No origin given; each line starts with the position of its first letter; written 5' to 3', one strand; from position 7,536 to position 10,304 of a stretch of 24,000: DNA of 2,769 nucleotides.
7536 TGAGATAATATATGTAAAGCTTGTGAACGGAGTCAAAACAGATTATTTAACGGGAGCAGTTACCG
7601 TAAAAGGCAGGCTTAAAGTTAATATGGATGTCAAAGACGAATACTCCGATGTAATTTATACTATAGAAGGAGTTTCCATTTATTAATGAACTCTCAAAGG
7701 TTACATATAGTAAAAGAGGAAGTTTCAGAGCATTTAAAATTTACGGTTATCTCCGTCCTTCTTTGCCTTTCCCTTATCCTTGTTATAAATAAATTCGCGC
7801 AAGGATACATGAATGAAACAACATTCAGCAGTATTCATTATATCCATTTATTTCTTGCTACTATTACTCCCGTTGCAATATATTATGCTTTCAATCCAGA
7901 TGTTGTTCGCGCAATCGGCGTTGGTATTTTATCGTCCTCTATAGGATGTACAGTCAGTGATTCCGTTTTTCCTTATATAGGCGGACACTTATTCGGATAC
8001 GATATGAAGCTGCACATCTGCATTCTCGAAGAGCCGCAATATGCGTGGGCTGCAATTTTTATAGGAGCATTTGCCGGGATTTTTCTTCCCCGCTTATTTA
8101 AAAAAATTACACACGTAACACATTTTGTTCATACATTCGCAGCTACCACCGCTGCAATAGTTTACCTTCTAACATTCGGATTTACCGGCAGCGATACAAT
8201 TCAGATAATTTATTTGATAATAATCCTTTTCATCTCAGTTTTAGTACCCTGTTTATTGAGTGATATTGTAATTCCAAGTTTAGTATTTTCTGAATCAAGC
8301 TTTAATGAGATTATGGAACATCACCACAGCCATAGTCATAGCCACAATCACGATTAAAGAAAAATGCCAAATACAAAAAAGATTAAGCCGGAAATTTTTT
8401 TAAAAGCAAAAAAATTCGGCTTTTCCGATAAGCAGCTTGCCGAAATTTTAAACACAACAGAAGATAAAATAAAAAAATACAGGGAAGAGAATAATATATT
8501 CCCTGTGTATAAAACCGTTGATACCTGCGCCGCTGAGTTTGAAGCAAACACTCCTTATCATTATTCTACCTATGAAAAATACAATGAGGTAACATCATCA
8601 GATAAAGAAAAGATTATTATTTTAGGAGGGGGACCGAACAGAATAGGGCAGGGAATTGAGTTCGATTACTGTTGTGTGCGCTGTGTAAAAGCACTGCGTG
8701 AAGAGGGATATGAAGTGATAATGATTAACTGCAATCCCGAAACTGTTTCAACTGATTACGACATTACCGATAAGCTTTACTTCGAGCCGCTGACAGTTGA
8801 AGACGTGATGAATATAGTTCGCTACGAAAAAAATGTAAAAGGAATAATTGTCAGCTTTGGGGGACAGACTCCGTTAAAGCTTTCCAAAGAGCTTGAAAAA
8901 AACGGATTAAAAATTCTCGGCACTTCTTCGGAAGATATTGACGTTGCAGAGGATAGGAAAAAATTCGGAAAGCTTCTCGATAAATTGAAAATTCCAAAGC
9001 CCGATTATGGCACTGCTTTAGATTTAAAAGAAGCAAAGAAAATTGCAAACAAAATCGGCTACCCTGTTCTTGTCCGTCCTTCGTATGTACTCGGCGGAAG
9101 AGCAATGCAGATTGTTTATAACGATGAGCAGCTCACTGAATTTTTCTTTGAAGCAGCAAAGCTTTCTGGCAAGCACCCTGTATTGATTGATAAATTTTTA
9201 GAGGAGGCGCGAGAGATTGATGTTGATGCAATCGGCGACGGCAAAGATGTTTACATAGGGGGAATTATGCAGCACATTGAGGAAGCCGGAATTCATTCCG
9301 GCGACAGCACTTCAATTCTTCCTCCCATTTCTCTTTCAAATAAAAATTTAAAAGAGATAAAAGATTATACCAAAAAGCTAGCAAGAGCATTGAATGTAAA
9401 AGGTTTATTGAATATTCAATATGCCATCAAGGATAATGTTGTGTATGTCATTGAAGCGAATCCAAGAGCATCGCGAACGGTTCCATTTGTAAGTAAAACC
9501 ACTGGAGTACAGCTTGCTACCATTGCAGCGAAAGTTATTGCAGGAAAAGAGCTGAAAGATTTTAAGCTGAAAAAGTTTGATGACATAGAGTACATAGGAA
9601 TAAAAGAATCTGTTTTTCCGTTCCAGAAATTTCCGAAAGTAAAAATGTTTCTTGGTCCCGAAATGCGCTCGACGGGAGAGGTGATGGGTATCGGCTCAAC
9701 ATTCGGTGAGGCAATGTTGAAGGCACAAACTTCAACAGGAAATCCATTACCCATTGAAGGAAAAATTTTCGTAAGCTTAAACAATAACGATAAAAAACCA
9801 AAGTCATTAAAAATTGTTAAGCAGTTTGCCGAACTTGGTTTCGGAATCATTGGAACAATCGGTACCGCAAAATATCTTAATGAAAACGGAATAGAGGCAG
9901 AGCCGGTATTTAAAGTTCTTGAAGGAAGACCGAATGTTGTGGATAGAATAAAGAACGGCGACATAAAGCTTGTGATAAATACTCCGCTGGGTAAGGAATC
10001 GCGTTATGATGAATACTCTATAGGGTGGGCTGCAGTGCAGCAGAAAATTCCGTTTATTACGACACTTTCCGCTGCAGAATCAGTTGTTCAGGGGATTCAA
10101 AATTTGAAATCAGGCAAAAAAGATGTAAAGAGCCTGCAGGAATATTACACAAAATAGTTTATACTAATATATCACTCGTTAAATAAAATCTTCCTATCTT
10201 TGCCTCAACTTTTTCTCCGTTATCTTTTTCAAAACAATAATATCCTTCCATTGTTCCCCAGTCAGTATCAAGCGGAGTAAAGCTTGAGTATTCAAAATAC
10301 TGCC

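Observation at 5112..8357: Histidine-decorated MacB/FtsX-fold ABC module plus DUF3299 plus a novel 6-TM His-tailed protein: candidate divergent metal (zinc?) acquisition system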

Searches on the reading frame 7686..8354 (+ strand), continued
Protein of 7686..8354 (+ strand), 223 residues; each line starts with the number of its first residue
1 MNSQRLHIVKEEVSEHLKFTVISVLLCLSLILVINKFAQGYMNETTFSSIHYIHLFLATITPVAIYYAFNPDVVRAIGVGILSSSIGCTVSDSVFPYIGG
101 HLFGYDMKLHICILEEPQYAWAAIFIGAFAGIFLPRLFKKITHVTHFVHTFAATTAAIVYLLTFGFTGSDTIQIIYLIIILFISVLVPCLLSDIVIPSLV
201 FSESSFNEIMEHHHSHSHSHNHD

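Call 58: search_protein_families(library=pfam, alignment_id=A4, max_evalue=0.001)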
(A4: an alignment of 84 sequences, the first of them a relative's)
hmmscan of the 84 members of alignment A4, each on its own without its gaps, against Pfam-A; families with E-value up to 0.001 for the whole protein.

A. member 1, L024:6492-7169:+ (226 aa): 1 family
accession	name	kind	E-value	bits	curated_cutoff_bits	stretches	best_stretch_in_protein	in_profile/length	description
PF03692.20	CxxCxxCC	-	2.9e-07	31.5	23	1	31-155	1-70/85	Putative zinc- or iron-chelating domain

B. families by the number of members that match (of 84 scanned): 87 families (the first 25 are shown)
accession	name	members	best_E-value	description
PF01189.24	Methyltr_RsmB-F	5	5.7e-54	16S rRNA methyltransferase RsmB/F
PF17125.10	Methyltr_RsmF_N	5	4e-14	N-terminal domain of 16S rRNA methyltransferase RsmF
PF01728.25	FtsJ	5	2e-05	FtsJ-like methyltransferase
PF00867.23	XPG_I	3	2e-26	XPG I-region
PF04055.27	Radical_SAM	3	2e-25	Radical SAM superfamily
PF02579.22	Nitro_FeMo-Co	3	2.1e-24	Dinitrogenase iron-molybdenum cofactor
PF00752.23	XPG_N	3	3.3e-18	XPG N-terminal domain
PF13847.12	Methyltransf_31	3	3.7e-05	Methyltransferase domain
PF01862.21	PvlArgDC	2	5.4e-52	Pyruvoyl-dependent arginine decarboxylase (PvlArgDC)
PF01545.26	Cation_efflux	2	1e-47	Cation efflux family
PF00557.29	Peptidase_M24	2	6e-26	Metallopeptidase family M24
PF01325.25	Fe_dep_repress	2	2.4e-18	Iron dependent repressor, N-terminal DNA binding domain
PF02742.21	Fe_dep_repr_C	2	6e-17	Iron dependent repressor, metal binding and dimerisation domain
PF01230.28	HIT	2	2.5e-16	HIT domain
PF16916.11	ZT_dimer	2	3.8e-15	Dimerisation domain of Zinc Transporter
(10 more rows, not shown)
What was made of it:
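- Polyamine-related neighbours also occur (PvlArgDC in 2 loci; call 58).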

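Call 63: search_solved_structures(query=A2, max_evalue=10)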
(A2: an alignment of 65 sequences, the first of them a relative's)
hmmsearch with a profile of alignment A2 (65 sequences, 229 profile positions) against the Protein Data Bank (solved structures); distinct sequences matched with E-value up to 10: 0.
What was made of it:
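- On Known metal-transporter families for g4 (ZIP, CDF, NicO, CbtA and others in Pfam/NCBIfam): The profile against PDB sequences gives 0 hits at E<=10 (call 63).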

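Call 67: search_protein_families(library=pfam, alignment_id=A5, max_evalue=0.001)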
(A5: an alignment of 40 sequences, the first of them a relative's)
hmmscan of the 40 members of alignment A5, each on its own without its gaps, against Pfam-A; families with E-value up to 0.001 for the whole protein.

A. member 1, P0016 (294 aa): 0 families

B. families by the number of members that match (of 40 scanned): 2 families
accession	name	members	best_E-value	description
PF02535.28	Zip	2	0.00028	ZIP Zinc transporter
PF09490.15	CbtA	1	0.00021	Probable cobalt transporter subunit (CbtA)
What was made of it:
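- Tried and rejected: Further domain fusions in 40 longer family members: none found, only His-rich extensions (call 67).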

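Call 77: find_related_loci(query=P0105, collection=metagenome_contigs, flank=8000)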
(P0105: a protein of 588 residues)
Query P0105 (588 aa) in metagenome_contigs; peptide patterns used: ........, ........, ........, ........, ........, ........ (x = any residue, [..] = any of these).
344 stretches matched a pattern; 3 encode a relative of the query (tblastn E <= 1e-3); 3 distinct loci.
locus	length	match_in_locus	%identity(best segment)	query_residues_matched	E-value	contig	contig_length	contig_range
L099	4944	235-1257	45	218-557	8e-98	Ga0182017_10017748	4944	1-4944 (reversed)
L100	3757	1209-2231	45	218-557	3e-98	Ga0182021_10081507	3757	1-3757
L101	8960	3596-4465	44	241-536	2e-86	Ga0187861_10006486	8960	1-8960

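Call 81: search_protein_families(library=pfam, proteins=[L101:65-700:+, L101:1012-1728:+, L101:1728-2972:+, L101:3009-3491:+, L101:3515-4600:+, L101:4456-5592:+, L094:145-672:+, L094:791-2554:+, L094:2609-3721:+], max_evalue=0.01)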
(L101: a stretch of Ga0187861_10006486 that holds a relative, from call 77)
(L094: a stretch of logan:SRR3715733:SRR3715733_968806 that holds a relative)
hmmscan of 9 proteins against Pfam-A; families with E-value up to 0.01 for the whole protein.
L101:65-700:+ (212 aa): 0 families

L101:1012-1728:+ (239 aa): 13 families
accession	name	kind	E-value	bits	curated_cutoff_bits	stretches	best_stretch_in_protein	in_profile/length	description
PF00005.33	ABC_tran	-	1.1e-33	117.2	25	1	28-169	6-136/137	ABC transporter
PF13304.12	AAA_21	-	9e-06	26.4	27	0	121-205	220-303/304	AAA domain, putative AbiEii toxin, Type IV TA system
PF13555.12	AAA_29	-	2.9e-05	24.2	27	1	30-60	19-49/61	P-loop containing region of AAA domain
PF13191.12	AAA_16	-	0.00023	22.2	32.6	1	33-187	22-123/167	AAA ATPase domain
PF13671.12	AAA_33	-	0.00075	20.3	27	1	38-136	4-102/143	AAA domain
PF13604.12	AAA_30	-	0.001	19.3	27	1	35-73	20-58/191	AAA domain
PF13481.12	AAA_25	-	0.002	18.3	27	0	31-54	31-54/195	AAA domain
PF13401.12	AAA_22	-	0.0024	18.6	27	1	36-84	8-57/130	AAA domain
PF13238.12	AAA_18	-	0.0039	18.1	29.4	0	36-57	1-22/128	AAA domain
PF13521.12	AAA_28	-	0.0052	17.5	27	0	36-55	2-21/164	AAA domain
PF01078.27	Mg_chelatase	-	0.0055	16.6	20.3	1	30-76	19-65/207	Magnesium chelatase, subunit ChlI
PF02463.25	SMC_N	-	0.0057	16.5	40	0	34-209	25-206/220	RecF/RecN/SMC N terminal domain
PF20703.3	nSTAND1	-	0.0082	16.2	27.1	0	32-59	32-57/379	Novel STAND NTPase 1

L101:1728-2972:+ (415 aa): 2 families
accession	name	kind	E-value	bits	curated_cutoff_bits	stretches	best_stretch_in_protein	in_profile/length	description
PF02687.27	FtsX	-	6.8e-14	52.4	25.5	1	288-405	2-118/120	FtsX-like permease C-terminal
PF12704.14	MacB_PCD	-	3.7e-09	37.6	27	1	18-214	1-180/207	MacB-like periplasmic core domain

L101:3009-3491:+ (161 aa): 0 families

L101:3515-4600:+ (362 aa): 1 family
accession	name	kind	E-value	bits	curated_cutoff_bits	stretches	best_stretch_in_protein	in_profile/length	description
PF11736.14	DUF3299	-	3.1e-07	31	22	1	93-168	45-123/139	Protein of unknown function (DUF3299)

L101:4456-5592:+ (379 aa): 3 families
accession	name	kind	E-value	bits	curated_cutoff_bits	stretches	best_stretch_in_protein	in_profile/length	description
PF00639.27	Rotamase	-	1.2e-14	55.5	21.7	1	238-335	1-96/97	PPIC-type PPIASE domain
PF13616.12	Rotamase_3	-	9e-12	46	22.5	1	255-333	36-111/116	PPIC-type PPIASE domain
PF13145.12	Rotamase_2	-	1.9e-09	38.8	27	1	256-342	32-113/121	PPIC-type PPIASE domain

L094:145-672:+ (176 aa): 1 family
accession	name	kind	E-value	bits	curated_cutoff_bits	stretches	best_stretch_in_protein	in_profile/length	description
PF12732.12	YtxH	-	0.0021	18.9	37.5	1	10-33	2-25/71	YtxH-like protein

L094:791-2554:+ (588 aa): 1 family
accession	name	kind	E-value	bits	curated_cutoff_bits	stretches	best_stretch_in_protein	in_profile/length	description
PF11736.14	DUF3299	-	1.2e-06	29.1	22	1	313-383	47-120/139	Protein of unknown function (DUF3299)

L094:2609-3721:+ (371 aa): 4 families
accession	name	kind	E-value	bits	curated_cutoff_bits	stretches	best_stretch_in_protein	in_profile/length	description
PF13616.12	Rotamase_3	-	3.6e-14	53.7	22.5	1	210-326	3-110/116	PPIC-type PPIASE domain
PF00639.27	Rotamase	-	1.7e-13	51.8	21.7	1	230-329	1-96/97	PPIC-type PPIASE domain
PF13145.12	Rotamase_2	-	0.00012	23.4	27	1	243-334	34-111/121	PPIC-type PPIASE domain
PF23716.1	DUF7158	-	0.004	17.2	27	0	84-100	1-17/38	Family of unknown function (DUF7158)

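Call 83: search_protein_families(library=ncbifam, alignment_id=A2, max_evalue=0.001)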
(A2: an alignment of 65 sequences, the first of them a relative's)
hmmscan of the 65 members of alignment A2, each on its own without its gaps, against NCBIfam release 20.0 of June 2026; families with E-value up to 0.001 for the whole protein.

A. member 1, P0001 (223 aa): 0 families

B. families by the number of members that match (of 65 scanned): 17 families
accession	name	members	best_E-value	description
NF041536.1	ArsM_DUF2284_UU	1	9.6e-08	arsenite methyltransferase/DUF2284 domain selenoprotein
NF041820.1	daptide_MTase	1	5.5e-07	daptide-type RiPP biosynthesis methyltransferase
NF043040.1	corrin_prot_MT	1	8.8e-07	corrinoid protein-associated methyltransferase CpaM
NF047649.1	MTase_UXPK_star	1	1.7e-06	methyltransferase/UXPK-star double selenoprotein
TIGR02469.1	CbiT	1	1.7e-06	precorrin-6Y C5,15-methyltransferase (decarboxylating) subunit CbiT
NF041537.1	ArsM_AhpD_UU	1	5.1e-06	arsenite methyltransferase/AhpD domain selenoprotein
NF010550.0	PRK13943.1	1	5.6e-06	protein-L-isoaspartate O-methyltransferase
TIGR01444.1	fkbM_fam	1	7.7e-06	FkbM family methyltransferase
TIGR04364.1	methyltran_FxLD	1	1.8e-05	methyltransferase, FxLD system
NF001556.0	PRK00377.1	1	5.5e-05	cobalt-precorrin-6Y C(15)-methyltransferase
NF045667.1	MTase_DVU1556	1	9.9e-05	DVU_1556 family methyltransferase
TIGR00080.1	pimt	1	0.00015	protein-L-isoaspartate O-methyltransferase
TIGR00446.1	nop2p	1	0.00016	NOL1/NOP2/sun family putative RNA methylase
NF038261.1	rhodoquin_RquA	1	0.00017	rhodoquinone biosynthesis methyltransferase RquA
NF009639.0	PRK13168.1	1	0.00027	23S rRNA (uracil(1939)-C(5))-methyltransferase RlmD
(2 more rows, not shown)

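Call 85: search_solved_structures(query=L101:3009-3491:+, max_evalue=10, show_alignments=2)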
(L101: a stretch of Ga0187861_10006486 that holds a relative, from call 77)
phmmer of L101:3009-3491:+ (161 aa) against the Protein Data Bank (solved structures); distinct sequences matched with E-value up to 10: 4.
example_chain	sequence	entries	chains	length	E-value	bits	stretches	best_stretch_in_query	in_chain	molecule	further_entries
9p6c_A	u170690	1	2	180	0.44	13.5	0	43-92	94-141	Hemolysin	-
5icu_A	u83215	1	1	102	0.5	13.4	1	51-105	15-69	CopC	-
5cvw_A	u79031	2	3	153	0.72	12.9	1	41-92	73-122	Bifunctional hemolysin/adenylate cyclase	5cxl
9p0c_A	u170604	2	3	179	0.95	12.5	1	41-88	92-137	Hemolysin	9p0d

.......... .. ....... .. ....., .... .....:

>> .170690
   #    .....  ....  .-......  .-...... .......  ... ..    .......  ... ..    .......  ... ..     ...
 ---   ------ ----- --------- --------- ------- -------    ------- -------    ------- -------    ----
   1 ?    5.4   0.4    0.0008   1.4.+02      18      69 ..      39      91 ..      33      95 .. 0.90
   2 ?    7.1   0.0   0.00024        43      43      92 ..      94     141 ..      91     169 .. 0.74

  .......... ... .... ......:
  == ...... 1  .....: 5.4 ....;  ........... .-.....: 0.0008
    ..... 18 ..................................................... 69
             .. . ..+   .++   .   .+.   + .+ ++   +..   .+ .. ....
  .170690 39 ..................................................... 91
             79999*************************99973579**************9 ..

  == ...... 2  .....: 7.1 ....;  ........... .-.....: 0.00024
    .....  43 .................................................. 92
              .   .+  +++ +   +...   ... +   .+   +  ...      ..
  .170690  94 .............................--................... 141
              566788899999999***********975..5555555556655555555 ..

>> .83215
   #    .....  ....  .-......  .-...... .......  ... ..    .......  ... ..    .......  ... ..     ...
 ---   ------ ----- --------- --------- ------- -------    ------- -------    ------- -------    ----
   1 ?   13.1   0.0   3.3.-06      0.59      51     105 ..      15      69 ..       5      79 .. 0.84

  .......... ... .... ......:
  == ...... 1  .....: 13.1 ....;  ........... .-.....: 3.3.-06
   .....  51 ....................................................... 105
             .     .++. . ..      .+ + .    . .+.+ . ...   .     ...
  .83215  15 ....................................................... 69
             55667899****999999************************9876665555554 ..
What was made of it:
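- Tried and rejected: Small His-bearing protein of L101/L094 as a ZrgA homolog: no Pfam or PDB-sequence support (calls 81, 85).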

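Call 86: search_solved_structures(query=L101:3515-4600:+, max_evalue=1)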
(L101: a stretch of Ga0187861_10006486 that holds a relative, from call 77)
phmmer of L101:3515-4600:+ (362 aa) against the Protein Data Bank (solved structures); distinct sequences matched with E-value up to 1: 1.
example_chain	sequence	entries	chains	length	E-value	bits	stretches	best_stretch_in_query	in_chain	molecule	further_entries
4hsp_A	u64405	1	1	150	7.6e-06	28.3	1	85-183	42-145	hypothetical protein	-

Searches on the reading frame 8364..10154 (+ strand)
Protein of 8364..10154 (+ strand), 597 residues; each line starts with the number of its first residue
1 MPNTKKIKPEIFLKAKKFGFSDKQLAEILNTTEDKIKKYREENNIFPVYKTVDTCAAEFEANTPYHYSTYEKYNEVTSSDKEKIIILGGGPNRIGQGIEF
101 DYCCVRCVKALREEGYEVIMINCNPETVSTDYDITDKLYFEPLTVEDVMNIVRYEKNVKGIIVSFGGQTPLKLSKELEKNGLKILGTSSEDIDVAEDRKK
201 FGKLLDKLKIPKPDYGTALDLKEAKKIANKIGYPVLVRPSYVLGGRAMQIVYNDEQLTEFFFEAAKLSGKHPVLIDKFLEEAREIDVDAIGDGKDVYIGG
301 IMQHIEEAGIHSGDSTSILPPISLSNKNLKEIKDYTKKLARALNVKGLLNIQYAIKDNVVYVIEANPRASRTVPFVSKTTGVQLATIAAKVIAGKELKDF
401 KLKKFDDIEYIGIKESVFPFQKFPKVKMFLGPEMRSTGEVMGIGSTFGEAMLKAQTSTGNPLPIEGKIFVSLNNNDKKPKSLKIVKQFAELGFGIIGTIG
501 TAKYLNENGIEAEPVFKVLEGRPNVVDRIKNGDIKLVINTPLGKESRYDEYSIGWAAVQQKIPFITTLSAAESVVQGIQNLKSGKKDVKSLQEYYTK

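Call 3: search_protein_families(library=pfam, proteins=[window:8364-10154:+], max_evalue=0.1)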
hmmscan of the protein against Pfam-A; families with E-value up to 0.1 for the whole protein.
window:8364-10154:+ (597 aa): 11 families
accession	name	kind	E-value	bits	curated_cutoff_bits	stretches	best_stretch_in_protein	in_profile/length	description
PF25596.1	CPSase_L_D1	-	1.3e-48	164.1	27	1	80-193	1-117/118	Carbamoyl phosphate synthase preATP-grasp domain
PF02786.22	CPSase_L_D2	-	1e-38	133.4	19.8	1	197-398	1-209/211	Carbamoyl-phosphate synthase L chain, ATP binding domain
PF02142.27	MGS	-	3.3e-22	78.9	24.1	1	482-566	3-94/94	MGS-like domain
PF07478.18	Dala_Dala_lig_C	-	4.6e-11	43.1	24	1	223-387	27-198/204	D-ala D-ala ligase C-terminus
PF02222.28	ATP-grasp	-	1e-10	42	27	1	204-369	2-163/179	ATP-grasp domain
PF02655.19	ATP-grasp_3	-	5.2e-07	30.3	23.2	1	196-369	2-157/160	ATP-grasp domain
PF15632.11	ATPgrasp_Ter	-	8.9e-07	29.2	29.1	1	330-399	47-115/131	ATP-grasp in the biosynthetic pathway with Ter operon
PF01071.24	GARS_A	-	8.1e-06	26.2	27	1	199-368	3-188/194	Phosphoribosylglycinamide synthetase, ATP-grasp (A) domain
PF08443.16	RimK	-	0.00063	19.8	21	1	195-386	1-182/188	RimK-like ATP-grasp domain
PF02787.25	CPSase_L_D3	-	0.00067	20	26.6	1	6-28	57-79/80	Carbamoyl-phosphate synthetase large chain, oligomerisation domain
PF10073.14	GapR_DNA-bd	-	0.096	12.7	22.6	0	10-51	28-69/72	GapR-like, DNA-binding domain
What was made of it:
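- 8364..10157 (+): C-terminal half of carbamoyl-phosphate synthase large chain (597 aa). It is probably co-transcribed (6-nt gap) but is a housekeeping anchor of the syntenic slot, not part of the system. Call 3.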
